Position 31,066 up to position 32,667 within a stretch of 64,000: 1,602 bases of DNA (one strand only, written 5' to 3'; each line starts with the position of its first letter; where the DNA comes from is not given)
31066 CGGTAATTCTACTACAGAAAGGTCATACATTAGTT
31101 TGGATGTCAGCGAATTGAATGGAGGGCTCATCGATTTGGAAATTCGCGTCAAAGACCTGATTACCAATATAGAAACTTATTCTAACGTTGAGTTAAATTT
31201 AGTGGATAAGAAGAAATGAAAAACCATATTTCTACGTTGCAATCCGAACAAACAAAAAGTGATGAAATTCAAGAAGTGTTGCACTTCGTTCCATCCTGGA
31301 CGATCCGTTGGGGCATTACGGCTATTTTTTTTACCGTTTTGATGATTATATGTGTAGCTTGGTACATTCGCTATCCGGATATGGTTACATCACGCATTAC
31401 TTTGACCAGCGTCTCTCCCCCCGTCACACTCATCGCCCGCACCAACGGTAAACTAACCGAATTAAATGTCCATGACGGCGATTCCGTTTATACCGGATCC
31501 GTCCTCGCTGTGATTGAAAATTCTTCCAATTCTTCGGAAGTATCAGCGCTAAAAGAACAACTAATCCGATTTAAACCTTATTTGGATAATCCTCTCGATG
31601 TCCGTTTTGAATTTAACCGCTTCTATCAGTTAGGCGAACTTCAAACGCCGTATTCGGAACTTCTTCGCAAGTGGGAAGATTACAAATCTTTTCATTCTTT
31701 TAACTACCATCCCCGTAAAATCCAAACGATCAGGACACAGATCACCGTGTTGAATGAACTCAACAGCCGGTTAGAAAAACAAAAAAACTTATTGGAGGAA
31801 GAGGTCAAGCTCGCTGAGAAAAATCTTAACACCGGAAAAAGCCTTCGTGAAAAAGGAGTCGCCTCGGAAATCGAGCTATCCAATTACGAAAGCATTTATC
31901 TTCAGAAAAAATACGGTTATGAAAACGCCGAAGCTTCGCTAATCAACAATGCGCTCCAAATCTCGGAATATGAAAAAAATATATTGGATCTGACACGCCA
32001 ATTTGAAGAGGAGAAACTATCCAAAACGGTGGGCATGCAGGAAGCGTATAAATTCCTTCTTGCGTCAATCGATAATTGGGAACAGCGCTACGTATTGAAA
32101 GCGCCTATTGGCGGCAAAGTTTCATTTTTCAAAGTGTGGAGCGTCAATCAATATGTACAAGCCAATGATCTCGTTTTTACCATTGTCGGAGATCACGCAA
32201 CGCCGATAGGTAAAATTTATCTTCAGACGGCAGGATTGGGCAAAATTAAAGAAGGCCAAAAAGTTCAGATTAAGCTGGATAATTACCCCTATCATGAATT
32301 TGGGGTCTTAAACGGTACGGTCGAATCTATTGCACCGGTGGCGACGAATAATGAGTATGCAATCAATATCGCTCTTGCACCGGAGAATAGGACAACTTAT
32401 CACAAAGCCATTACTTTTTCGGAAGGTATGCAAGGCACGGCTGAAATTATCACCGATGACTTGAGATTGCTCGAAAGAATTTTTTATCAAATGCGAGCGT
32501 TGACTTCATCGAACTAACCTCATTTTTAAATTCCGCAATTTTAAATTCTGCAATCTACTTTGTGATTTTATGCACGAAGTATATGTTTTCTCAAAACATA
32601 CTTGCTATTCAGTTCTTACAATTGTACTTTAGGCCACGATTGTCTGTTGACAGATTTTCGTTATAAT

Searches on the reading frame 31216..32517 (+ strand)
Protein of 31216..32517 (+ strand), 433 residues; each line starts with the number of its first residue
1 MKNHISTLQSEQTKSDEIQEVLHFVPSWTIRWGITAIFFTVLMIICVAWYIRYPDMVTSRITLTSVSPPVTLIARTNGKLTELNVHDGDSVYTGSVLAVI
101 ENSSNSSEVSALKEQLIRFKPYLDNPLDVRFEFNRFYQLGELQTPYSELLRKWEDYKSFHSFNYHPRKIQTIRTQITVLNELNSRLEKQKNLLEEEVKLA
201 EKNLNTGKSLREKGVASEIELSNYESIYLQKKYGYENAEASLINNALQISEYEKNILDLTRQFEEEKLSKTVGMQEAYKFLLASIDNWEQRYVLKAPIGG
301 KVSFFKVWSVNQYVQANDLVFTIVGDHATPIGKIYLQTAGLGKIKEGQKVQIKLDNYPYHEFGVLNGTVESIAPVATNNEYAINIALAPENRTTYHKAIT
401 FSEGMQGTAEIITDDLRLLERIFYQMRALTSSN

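Call 11: search_protein_families(library=pfam, proteins=[window:31216-32517:+], max_evalue=0.001)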
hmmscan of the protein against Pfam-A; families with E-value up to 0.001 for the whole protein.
window:31216-32517:+ (433 aa): 3 families
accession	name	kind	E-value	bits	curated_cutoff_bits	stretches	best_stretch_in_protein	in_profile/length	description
PF13437.12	HlyD_3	-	3.6e-17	63.5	22.2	1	293-393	1-97/106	HlyD family secretion protein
PF16576.10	HlyD_D23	-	9e-08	32.1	30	1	264-379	82-191/214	Barrel-sandwich domain of CusB or HlyD membrane-fusion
PF13533.13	Biotin_lipoyl_2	-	2.9e-05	24.2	29.8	1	74-101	5-32/32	Biotin-lipoyl like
